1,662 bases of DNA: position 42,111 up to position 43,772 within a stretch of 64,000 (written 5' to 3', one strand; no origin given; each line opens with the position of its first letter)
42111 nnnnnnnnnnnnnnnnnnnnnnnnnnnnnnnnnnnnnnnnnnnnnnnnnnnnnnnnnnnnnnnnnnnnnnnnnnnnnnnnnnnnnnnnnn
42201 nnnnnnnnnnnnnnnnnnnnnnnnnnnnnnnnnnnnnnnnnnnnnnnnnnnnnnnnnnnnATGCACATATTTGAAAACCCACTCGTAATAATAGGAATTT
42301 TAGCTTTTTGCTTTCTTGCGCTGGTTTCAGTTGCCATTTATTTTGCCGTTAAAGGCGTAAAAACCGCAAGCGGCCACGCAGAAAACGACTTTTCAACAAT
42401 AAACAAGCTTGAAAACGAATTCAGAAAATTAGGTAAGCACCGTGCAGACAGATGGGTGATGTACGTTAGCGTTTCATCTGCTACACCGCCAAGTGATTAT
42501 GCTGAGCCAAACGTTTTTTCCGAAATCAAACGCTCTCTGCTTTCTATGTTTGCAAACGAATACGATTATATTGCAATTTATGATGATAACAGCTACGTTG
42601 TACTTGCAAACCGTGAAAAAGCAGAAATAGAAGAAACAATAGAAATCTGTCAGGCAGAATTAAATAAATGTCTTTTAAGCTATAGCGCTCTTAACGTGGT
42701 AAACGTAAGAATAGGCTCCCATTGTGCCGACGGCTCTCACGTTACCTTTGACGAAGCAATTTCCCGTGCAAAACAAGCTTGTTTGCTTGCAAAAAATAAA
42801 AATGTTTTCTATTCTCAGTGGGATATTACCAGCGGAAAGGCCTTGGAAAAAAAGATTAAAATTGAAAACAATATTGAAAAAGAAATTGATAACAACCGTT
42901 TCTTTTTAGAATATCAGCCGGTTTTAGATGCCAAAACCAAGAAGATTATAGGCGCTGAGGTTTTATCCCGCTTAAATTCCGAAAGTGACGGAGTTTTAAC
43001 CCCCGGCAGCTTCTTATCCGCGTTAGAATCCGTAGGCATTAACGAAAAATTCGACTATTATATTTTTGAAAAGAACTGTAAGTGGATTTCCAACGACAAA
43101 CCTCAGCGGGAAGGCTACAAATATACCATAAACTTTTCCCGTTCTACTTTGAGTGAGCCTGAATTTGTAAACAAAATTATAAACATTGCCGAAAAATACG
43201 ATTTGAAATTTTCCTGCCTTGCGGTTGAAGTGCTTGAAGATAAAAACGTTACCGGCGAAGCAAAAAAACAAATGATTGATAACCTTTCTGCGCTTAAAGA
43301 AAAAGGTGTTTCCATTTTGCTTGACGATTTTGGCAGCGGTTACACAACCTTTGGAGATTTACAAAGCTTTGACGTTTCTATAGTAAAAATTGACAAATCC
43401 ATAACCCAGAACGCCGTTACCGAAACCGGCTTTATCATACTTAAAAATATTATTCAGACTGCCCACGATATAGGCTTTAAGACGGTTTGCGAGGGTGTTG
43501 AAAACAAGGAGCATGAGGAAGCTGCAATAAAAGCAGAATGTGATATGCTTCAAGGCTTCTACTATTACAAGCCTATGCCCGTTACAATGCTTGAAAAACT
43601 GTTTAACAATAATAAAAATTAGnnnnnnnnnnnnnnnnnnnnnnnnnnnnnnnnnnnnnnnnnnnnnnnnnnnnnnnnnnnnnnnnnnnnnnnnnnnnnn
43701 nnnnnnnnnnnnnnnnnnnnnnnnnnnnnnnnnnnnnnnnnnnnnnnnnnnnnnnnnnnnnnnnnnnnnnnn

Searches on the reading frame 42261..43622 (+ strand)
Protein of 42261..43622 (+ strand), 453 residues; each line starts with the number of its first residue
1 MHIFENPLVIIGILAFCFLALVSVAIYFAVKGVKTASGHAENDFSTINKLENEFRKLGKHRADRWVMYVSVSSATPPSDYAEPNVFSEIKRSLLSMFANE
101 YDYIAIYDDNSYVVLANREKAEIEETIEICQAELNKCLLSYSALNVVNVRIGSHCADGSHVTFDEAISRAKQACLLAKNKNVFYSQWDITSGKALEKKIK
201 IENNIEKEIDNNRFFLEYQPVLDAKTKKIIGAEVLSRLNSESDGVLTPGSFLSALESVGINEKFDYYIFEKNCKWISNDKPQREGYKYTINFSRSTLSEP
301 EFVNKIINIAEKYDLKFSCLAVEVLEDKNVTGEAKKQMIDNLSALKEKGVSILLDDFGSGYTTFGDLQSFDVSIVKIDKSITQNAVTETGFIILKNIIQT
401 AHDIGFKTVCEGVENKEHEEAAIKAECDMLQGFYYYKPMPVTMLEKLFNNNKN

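Call 25: search_protein_families(library=pfam, proteins=[window:42261-43622:+])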
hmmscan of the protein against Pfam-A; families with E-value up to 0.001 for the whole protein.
window:42261-43622:+ (453 aa): 1 family
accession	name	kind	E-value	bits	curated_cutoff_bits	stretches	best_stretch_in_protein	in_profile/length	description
PF00563.25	EAL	-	2.8e-57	194.3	31.3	1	203-438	2-236/236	EAL domain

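Call 50: search_protein_families(library=ncbifam, proteins=[window:42261-43622:+], max_evalue=0.01)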
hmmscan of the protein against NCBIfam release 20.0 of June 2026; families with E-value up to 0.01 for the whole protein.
window:42261-43622:+ (453 aa): 15 families
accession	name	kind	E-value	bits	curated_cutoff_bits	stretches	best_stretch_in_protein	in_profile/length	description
NF053781.1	cdiGMPphdstlr2612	equivalog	2.3e-42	144.8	1600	1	99-449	911-1266/1268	Tlr1612 family c-di-GMP phosphodiesterase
NF052458.1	PhdiestGepA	equivalog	3.4e-42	144.6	1200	1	92-441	483-834/840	phosphodiesterase GepA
NF045675.1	PhdiestaseDibA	equivalog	1.1e-36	126.5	980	1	164-445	347-622/623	phosphodiesterase DibA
NF008467.0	PRK11359.1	equivalog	7.4e-36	123.4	857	1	148-442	493-786/800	oxygen-sensing cyclic-di-GMP phosphodiesterase DosP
NF007474.0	PRK10060.1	equivalog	5.3e-34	117.4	782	1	165-451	372-657/663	cyclic di-GMP phosphodiesterase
NF007839.0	PRK10551.1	equivalog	6.8e-31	107.4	461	1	197-451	260-513/518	cyclic di-GMP phosphodiesterase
NF052596.1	RR_EAL_PvrR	equivalog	2.2e-29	102.3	580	1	193-451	134-392/398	response regulator cyclic di-GMP phosphodiesterase PvrR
NF008807.1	PRK11829.1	equivalog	4.4e-26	91.2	733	1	177-442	395-656/670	biofilm formation regulator HmsP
NF045673.1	c-di-GMPRcptLapD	equivalog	9e-22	77.1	1020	1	163-421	373-627/647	cyclic di-GMP receptor LapD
NF007298.0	PRK09776.1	equivalog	1.1e-20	73.2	1135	1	156-444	813-1102/1111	diguanylate cyclase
NF052265.1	EAL_dom_RimA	equivalog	5.6e-19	68.4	430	1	211-439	14-234/248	S6 modification regulatory phosphodiesterase RimA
NF008281.1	PRK11059.1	equivalog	2.4e-11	42.7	663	1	165-439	363-630/633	RNase E specificity factor CsrD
NF008617.0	PRK11596.1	equivalog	7.7e-09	35.2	190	1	321-447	131-251/255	cyclic-guanylate-specific phosphodiesterase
NF051476.1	CDiGphdiTpdA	equivalog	4.9e-07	28.9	1000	1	213-435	359-567/570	cyclic di-GMP phosphodiesterase TpdA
NF051880.1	FlagAsmCDGMPTipF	equivalog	1e-06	27.9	600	1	196-390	144-336/421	flagella assembly cyclic-di-GMP phosphodiesterase TipF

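Call 51: search_protein_families(library=pfam, proteins=[window:42261-43622:+], max_evalue=1)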
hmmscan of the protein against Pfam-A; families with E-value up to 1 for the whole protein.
window:42261-43622:+ (453 aa): 3 families
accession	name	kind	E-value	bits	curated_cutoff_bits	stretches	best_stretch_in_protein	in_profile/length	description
PF00563.25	EAL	-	2.8e-57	194.3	31.3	1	203-438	2-236/236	EAL domain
PF18719.7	ArlS_N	-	0.094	13.4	27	0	180-232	71-125/140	ArlS sensor domain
PF09025.15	T3SS_needle_reg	-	0.099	13.1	25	1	45-99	10-66/145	YopR, type III needle-polymerisation regulator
